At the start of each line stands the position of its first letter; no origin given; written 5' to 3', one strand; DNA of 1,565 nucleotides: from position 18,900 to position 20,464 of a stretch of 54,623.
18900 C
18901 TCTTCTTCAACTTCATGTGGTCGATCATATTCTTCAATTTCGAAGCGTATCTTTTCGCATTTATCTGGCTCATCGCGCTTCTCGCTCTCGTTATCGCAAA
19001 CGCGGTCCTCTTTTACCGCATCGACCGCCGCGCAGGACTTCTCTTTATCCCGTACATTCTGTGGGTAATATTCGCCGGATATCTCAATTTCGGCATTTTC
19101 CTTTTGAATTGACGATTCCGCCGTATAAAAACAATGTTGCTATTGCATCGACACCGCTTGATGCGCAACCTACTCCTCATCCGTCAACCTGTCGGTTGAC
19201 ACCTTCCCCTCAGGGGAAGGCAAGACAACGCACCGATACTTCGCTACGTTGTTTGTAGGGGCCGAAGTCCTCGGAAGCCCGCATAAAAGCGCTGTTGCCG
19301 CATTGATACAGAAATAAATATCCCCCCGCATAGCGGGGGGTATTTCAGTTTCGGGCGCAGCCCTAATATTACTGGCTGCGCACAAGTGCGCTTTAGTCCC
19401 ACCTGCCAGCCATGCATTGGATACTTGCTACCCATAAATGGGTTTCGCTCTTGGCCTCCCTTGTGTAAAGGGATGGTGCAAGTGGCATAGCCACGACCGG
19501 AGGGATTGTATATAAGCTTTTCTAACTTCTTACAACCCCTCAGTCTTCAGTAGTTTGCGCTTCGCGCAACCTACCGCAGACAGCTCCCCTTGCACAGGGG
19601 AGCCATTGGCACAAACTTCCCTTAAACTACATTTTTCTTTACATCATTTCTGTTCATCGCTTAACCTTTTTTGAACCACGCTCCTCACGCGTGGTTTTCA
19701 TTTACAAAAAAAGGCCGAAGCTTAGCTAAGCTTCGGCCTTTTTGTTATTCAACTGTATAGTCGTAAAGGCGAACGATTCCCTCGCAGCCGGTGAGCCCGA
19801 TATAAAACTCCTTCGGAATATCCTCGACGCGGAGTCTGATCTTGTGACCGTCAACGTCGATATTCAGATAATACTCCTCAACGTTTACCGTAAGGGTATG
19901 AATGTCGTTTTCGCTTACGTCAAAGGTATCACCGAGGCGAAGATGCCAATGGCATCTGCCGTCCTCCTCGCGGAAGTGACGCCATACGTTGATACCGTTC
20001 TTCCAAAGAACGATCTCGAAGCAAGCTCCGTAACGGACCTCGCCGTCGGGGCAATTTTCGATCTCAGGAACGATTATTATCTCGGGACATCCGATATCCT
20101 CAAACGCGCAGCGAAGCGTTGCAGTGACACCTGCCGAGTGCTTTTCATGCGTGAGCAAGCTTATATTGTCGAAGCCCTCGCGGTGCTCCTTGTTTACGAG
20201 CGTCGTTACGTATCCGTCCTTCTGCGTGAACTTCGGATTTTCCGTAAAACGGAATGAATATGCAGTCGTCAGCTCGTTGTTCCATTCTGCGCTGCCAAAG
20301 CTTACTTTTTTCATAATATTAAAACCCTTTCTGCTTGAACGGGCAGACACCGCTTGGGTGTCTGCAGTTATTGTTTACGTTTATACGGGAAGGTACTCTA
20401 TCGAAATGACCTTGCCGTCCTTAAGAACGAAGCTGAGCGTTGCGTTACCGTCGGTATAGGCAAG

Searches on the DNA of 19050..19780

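Call 8: search_rna_families(source=window, start=19050, end=19780, threshold=evalue, max_evalue=10, show_alignments=3)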
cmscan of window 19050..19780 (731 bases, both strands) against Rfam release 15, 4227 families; matches with E-value up to 10: 19.
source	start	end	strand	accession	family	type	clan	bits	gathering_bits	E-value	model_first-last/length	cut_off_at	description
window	19675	19744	+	RF02450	ncr1175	Gene; sRNA;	-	31.3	60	0.0014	1-110/110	no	Bacillus sRNA ncr1175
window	19669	19746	+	RF00506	Thr_leader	Cis-reg; leader;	-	27.5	55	0.0059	1-118/118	no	Threonine operon leader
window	19708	19743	+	RF03623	mir-1252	Gene; miRNA;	-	27.1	70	0.03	1-65/65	no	mir-1252 microRNA precursor family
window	19704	19771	-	RF02074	STnc240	Gene; sRNA;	-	26.2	55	0.15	1-77/77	no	Enterobacterial sRNA STnc240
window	19665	19748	+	RF02074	STnc240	Gene; sRNA;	-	25.6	55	0.2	1-77/77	no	Enterobacterial sRNA STnc240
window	19704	19780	-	RF00506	Thr_leader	Cis-reg; leader;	-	23.2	55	0.061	46-118/118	5'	Threonine operon leader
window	19699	19764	-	RF02366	Yfr19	Gene; sRNA;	-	23.1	70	0.61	1-82/82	no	Cyanobacterial functional RNA 19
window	19708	19745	-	RF02728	HrrF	Gene; sRNA;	-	20.5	77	0.48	81-115/116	no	Haemophilus regulatory RNA responsive to iron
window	19708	19743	+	RF02728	HrrF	Gene; sRNA;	-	20.4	77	0.5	83-115/116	no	Haemophilus regulatory RNA responsive to iron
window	19706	19745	+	RF04144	MIR9783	Gene; miRNA;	-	20.2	100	0.34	29-68/95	no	MIR9783 microRNA precursor family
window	19706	19745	-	RF04144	MIR9783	Gene; miRNA;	-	20.1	100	0.36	29-68/95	no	MIR9783 microRNA precursor family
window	19697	19780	-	RF00121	MicC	Gene; sRNA;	-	19.8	90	2.8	44-123/123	5'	MicC RNA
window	19555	19596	+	RF02804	PyrR206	Gene; snRNA; snoRNA; HACA-box;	-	18.8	46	1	1-60/60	no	Pyrobaculum sRNA 206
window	19708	19743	+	RF02346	ar35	Gene; sRNA;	-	18.7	45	0.38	107-140/144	no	Alphaproteobacterial sRNA ar35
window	19704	19780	-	RF02346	ar35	Gene; sRNA;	-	18.7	45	0.38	30-144/144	5'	Alphaproteobacterial sRNA ar35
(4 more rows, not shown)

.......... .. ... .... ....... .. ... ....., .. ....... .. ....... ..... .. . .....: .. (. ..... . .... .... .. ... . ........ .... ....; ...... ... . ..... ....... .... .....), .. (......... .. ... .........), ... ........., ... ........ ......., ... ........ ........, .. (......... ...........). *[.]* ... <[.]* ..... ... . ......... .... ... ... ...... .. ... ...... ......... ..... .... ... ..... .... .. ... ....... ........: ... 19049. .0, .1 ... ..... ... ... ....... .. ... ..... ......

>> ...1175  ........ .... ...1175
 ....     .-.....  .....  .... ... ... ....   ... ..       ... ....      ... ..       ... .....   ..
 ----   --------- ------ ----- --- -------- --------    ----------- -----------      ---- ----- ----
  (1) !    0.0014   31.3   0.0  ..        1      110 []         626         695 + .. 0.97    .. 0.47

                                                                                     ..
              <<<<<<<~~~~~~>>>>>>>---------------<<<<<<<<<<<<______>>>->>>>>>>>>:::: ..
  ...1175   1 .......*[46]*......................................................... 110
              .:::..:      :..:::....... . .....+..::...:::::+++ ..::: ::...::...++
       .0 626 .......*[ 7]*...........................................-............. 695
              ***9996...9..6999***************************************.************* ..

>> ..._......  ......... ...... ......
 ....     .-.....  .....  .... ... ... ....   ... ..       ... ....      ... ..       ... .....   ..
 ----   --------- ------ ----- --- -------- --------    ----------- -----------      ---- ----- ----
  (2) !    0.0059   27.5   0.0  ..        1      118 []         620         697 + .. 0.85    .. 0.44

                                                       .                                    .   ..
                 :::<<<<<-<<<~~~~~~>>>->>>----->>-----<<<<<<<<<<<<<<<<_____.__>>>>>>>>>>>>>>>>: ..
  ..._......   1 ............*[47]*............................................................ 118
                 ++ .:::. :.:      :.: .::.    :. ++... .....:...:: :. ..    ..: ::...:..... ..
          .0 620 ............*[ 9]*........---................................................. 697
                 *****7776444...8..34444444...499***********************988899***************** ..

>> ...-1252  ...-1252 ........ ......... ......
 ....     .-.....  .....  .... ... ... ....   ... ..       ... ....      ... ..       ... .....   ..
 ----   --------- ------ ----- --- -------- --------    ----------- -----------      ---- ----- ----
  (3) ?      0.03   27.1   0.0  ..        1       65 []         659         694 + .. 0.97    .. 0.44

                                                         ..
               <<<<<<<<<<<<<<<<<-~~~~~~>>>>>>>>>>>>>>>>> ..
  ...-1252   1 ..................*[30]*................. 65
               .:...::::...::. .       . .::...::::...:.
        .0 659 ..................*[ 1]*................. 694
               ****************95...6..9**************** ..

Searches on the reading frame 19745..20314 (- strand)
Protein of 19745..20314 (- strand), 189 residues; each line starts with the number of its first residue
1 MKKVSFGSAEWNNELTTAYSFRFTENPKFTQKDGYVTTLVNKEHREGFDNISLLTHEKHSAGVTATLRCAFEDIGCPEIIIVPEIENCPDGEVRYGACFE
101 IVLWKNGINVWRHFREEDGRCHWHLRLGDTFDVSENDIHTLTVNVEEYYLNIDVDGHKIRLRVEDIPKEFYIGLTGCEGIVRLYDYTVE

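Call 61: find_encoding_contigs(protein=window:19745-20314:-, flank=2500, max_places=10)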
Protein window:19745-20314:- (189 aa): 9 contigs read that carry it; 6 places shown.
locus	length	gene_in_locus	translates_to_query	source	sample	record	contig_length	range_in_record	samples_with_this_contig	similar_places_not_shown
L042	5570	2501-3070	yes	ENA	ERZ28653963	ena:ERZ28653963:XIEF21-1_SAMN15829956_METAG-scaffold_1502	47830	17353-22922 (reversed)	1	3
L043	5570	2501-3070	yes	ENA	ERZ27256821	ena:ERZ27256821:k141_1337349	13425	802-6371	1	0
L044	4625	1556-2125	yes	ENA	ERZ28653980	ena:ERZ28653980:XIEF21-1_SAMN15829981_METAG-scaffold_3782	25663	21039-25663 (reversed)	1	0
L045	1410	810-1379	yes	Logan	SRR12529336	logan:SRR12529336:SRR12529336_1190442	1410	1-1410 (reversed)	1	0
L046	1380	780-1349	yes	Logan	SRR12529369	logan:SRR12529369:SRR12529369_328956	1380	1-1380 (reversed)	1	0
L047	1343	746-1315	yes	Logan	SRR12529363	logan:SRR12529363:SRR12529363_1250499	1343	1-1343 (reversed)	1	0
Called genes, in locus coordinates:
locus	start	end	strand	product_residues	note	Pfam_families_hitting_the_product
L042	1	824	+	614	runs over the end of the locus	PF13522:GATase_6, PF13537:GATase_7, PF12481:DUF3700 (faint), PF00733:Asn_synthase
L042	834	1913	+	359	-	PF16403:Bact_surface_Ig-like, PF01841:Transglut_core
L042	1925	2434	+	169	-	-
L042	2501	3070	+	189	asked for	-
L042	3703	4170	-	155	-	PF03073:TspO_MBR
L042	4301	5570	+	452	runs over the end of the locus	PF02386:TrkH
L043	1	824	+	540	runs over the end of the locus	?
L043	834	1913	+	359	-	PF16403:Bact_surface_Ig-like, PF01841:Transglut_core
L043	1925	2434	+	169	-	-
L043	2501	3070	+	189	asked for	-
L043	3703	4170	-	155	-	PF03073:TspO_MBR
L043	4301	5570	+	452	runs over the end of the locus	PF02386:TrkH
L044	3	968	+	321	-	?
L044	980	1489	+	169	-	-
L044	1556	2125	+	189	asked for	-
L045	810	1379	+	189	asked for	-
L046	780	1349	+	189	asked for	-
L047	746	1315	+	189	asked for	-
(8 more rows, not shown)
